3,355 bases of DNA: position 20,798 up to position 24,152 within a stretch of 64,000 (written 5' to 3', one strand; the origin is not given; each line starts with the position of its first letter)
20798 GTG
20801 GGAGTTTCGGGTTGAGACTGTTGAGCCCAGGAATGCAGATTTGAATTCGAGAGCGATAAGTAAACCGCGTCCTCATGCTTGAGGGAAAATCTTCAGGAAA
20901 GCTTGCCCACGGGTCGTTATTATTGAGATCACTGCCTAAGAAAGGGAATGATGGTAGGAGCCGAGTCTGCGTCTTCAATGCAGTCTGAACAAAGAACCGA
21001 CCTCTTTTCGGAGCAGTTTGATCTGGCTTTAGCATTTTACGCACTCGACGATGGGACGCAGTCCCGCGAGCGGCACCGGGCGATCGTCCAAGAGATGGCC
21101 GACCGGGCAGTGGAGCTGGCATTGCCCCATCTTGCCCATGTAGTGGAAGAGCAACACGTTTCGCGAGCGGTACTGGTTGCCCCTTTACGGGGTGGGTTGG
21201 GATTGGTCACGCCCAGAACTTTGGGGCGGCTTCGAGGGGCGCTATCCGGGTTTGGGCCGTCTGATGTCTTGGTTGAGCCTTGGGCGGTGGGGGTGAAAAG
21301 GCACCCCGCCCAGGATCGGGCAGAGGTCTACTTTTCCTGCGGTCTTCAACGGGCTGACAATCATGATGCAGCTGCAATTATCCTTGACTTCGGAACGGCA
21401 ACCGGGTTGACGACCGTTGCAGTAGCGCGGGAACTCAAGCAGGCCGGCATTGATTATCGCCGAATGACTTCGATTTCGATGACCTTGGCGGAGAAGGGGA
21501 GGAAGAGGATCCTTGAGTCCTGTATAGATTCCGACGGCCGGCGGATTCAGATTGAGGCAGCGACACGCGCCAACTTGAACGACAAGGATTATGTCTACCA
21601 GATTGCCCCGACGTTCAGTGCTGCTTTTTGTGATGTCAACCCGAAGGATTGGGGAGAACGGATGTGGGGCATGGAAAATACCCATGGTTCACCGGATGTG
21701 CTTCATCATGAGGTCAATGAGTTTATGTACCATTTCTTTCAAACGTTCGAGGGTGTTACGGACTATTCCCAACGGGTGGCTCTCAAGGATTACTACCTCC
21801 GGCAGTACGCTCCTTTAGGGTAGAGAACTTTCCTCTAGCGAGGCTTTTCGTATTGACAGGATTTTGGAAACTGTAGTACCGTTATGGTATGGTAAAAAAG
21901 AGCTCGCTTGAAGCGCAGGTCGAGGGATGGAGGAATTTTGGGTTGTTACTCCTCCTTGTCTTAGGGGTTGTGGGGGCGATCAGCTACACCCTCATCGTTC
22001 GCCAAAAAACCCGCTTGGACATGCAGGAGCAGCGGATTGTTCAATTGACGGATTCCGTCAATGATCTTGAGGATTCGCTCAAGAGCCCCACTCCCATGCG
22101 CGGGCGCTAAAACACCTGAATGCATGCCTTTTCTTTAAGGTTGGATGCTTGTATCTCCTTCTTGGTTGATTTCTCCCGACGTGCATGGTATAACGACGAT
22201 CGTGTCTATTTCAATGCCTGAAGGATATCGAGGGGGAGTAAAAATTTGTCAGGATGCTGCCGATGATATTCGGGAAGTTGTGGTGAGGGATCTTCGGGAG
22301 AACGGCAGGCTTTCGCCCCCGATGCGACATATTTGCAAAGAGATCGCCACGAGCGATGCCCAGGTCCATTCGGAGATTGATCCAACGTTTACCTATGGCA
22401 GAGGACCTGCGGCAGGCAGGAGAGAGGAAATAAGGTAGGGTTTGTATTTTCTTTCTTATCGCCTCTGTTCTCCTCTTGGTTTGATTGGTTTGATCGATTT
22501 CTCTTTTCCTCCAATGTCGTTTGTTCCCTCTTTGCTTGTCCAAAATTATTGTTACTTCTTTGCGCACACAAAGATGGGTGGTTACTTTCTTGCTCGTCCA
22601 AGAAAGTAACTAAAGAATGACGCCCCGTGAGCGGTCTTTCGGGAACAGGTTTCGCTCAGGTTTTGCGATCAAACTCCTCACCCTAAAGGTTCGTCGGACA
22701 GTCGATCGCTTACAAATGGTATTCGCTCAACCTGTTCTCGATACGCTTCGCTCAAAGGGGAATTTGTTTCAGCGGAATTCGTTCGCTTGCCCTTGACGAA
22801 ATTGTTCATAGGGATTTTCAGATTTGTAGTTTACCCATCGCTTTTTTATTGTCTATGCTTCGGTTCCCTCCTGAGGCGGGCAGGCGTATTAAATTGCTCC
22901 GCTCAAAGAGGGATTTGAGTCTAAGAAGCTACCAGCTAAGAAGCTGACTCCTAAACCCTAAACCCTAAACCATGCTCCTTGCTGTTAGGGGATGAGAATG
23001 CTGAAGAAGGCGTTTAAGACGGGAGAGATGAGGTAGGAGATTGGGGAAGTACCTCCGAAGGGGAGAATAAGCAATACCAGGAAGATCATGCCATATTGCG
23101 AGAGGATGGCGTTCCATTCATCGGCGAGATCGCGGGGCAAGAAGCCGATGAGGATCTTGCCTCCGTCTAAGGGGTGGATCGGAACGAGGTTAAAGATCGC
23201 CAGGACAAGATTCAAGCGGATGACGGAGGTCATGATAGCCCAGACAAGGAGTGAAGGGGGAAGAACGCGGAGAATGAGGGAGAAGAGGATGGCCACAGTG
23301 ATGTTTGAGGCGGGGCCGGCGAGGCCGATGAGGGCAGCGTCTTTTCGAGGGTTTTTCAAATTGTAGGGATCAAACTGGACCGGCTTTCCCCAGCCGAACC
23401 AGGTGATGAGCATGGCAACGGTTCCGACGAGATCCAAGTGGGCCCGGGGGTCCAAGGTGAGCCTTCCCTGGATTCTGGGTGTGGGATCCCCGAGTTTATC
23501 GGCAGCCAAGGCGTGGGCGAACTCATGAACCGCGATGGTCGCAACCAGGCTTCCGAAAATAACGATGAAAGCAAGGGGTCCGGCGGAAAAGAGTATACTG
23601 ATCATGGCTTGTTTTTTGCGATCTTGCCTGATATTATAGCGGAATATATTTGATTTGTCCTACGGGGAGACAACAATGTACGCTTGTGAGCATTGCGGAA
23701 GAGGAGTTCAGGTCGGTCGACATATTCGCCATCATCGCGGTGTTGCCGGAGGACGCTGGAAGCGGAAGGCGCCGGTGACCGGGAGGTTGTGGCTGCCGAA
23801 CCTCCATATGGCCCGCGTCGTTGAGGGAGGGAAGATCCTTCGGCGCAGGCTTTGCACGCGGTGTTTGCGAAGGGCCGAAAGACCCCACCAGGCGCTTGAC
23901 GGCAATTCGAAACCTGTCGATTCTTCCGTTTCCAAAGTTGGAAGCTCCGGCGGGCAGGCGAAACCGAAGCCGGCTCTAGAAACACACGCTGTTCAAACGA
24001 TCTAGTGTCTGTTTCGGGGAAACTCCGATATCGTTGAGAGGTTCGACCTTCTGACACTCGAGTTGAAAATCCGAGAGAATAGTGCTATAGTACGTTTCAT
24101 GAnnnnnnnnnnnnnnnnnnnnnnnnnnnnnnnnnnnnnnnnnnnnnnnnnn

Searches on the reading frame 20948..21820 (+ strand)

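Call 16: search_protein_families(library=pfam, proteins=[window:20948-21820:+], max_evalue=0.001)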
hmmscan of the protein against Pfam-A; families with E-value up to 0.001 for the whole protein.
window:20948-21820:+ (291 aa): 1 family
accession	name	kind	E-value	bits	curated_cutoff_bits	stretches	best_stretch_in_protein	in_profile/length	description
PF14681.12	UPRTase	-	5e-05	23.3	27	1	110-193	92-173/206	Uracil phosphoribosyltransferase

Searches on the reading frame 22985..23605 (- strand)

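Call 16: search_protein_families(library=pfam, proteins=[window:22985-23605:-], max_evalue=0.001)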
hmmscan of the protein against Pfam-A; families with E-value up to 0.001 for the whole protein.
window:22985-23605:- (206 aa): 1 family
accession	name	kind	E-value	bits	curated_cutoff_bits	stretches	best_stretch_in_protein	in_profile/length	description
PF02163.28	Peptidase_M50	-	9.5e-15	55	27.2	2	122-179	160-221/221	Peptidase family M50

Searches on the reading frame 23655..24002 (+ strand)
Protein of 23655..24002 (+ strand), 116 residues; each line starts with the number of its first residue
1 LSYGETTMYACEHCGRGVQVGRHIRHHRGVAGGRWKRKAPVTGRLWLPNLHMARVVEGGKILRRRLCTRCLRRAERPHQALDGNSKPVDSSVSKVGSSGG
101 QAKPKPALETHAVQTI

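Call 16: search_protein_families(library=pfam, proteins=[window:23655-24002:+], max_evalue=0.001)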
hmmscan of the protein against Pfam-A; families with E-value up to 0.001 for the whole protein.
window:23655-24002:+ (116 aa): 1 family
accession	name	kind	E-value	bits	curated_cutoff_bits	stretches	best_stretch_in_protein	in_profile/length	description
PF00830.24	Ribosomal_L28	-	2.6e-09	37.4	27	1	11-73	3-56/60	Ribosomal L28 family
